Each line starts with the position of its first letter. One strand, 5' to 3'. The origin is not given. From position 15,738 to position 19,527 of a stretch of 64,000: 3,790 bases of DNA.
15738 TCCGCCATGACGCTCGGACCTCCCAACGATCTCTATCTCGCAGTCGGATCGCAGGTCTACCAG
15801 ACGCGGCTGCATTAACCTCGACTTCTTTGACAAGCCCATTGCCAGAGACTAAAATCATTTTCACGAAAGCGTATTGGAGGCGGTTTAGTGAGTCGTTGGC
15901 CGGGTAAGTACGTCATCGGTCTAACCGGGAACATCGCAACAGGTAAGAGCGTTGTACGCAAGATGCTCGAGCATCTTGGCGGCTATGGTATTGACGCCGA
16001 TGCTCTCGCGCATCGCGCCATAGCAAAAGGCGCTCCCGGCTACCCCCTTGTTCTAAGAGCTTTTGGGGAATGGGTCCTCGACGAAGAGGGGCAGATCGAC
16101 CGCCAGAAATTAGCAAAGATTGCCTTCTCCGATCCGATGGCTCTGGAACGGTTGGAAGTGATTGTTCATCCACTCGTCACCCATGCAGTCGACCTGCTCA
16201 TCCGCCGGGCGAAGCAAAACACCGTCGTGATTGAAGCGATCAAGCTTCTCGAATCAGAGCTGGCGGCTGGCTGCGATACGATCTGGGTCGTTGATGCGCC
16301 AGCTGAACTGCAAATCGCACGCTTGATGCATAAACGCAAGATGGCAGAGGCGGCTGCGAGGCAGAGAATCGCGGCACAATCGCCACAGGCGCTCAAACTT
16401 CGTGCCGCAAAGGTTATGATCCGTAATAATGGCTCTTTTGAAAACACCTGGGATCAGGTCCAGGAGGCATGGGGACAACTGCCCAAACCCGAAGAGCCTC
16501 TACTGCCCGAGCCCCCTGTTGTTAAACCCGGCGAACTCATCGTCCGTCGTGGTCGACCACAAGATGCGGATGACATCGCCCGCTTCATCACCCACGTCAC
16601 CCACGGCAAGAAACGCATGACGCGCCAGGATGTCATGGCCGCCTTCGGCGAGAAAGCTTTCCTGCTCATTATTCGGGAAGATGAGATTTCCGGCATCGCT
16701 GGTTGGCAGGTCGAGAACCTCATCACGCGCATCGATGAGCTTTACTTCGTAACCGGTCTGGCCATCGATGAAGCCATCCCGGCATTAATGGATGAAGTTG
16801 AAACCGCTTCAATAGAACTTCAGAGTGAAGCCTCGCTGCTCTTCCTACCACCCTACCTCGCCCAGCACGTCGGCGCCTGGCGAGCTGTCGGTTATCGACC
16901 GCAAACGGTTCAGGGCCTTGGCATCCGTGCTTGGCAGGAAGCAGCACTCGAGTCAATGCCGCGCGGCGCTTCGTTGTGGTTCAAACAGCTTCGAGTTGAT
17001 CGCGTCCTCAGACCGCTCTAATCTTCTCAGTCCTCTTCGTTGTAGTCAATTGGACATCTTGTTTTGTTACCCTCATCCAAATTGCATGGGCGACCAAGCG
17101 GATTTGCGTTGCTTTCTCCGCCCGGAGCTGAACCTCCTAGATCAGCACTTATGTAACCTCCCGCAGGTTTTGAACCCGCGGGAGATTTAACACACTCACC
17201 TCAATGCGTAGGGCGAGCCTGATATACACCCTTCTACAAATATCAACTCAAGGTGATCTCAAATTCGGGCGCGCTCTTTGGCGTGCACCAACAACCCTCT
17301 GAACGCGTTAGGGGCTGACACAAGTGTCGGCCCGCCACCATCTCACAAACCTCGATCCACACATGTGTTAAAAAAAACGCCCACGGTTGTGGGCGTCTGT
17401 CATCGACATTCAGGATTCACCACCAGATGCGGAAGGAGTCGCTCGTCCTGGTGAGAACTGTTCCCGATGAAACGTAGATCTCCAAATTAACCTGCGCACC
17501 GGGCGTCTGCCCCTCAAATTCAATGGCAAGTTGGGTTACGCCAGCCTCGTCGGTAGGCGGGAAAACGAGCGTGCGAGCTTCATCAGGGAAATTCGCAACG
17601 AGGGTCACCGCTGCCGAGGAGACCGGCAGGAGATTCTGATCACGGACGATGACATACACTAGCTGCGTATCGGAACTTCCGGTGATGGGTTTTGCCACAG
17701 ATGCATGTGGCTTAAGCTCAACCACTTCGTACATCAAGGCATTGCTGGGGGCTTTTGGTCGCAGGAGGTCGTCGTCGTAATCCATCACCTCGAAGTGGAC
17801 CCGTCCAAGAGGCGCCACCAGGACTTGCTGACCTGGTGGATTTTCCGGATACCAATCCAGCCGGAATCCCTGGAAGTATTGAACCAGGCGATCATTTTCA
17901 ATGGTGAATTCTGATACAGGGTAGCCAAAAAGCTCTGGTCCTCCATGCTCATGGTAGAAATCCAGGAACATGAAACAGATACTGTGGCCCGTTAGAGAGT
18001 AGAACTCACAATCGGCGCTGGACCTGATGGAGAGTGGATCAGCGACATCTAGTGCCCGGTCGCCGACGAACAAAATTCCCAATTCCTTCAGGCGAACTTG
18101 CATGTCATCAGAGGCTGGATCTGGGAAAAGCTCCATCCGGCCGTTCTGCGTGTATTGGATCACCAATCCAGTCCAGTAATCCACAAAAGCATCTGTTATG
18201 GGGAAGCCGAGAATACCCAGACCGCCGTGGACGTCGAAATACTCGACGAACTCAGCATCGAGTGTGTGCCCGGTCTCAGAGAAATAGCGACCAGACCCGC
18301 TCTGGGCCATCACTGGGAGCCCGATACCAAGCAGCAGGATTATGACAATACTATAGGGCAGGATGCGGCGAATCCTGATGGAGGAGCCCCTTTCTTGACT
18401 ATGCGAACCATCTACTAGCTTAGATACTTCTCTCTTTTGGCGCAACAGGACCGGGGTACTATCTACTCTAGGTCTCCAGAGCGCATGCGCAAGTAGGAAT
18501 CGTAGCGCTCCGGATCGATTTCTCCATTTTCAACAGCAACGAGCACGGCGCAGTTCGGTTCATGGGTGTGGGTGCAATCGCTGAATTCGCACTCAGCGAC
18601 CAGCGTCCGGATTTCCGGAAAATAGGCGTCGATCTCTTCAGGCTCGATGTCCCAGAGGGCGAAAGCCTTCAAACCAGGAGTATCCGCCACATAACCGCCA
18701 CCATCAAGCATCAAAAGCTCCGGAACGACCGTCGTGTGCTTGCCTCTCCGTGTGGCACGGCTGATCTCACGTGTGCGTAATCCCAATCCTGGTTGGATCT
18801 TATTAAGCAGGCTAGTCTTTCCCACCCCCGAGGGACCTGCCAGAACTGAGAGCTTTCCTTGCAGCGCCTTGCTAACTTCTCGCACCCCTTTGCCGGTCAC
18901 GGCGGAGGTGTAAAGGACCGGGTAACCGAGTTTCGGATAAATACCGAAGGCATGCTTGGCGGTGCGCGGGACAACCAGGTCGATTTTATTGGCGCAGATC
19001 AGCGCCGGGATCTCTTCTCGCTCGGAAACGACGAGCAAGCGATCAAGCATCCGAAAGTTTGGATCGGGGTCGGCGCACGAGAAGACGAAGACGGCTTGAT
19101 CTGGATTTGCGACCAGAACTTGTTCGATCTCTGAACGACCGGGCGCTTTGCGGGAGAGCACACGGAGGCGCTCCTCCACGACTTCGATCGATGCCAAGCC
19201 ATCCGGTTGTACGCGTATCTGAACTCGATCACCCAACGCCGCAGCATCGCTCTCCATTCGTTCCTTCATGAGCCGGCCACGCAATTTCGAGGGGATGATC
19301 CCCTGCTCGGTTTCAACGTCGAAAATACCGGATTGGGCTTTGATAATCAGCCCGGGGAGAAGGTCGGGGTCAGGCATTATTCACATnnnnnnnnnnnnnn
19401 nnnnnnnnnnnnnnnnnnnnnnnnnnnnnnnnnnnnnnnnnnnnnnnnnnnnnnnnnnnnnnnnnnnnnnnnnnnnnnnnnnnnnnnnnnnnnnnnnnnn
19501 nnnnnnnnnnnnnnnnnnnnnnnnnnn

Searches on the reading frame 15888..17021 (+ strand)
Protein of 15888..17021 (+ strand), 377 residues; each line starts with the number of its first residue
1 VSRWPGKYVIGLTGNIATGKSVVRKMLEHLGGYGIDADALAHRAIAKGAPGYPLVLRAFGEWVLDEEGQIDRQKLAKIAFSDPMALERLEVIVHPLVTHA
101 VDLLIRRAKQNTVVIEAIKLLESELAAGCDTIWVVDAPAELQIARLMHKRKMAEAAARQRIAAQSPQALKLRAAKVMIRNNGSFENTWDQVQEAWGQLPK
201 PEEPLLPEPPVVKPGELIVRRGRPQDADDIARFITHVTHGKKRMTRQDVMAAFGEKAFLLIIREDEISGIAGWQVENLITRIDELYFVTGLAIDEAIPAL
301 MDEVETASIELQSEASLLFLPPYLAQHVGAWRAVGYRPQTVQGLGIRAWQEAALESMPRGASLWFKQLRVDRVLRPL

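Call 51: search_protein_families(library=pfam, proteins=[window:15888-17021:+], max_evalue=0.00001)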
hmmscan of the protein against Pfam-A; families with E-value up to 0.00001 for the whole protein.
window:15888-17021:+ (377 aa): 1 family
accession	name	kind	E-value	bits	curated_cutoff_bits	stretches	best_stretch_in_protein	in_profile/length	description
PF01121.26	CoaE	-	2.9e-46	157.8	27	1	8-184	1-178/180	Dephospho-CoA kinase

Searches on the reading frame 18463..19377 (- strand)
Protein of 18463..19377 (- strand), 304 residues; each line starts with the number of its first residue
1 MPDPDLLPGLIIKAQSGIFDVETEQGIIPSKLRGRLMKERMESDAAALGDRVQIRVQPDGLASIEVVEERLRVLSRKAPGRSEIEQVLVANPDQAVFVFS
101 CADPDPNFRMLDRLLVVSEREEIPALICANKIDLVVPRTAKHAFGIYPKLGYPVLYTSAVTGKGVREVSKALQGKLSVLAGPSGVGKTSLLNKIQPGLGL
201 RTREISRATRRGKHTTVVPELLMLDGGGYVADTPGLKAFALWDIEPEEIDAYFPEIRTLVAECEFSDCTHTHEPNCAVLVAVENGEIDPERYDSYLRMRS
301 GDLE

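Call 51: search_protein_families(library=pfam, proteins=[window:18463-19377:-], max_evalue=0.00001)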
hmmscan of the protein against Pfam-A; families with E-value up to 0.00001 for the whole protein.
window:18463-19377:- (304 aa): 2 families
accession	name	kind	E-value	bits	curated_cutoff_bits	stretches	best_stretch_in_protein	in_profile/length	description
PF03193.22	RsgA_GTPase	-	2.5e-50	171.2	30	1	67-242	1-174/174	RsgA GTPase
PF16745.11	RsgA_N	-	2.8e-08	33.8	27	1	9-62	2-52/54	RsgA N-terminal domain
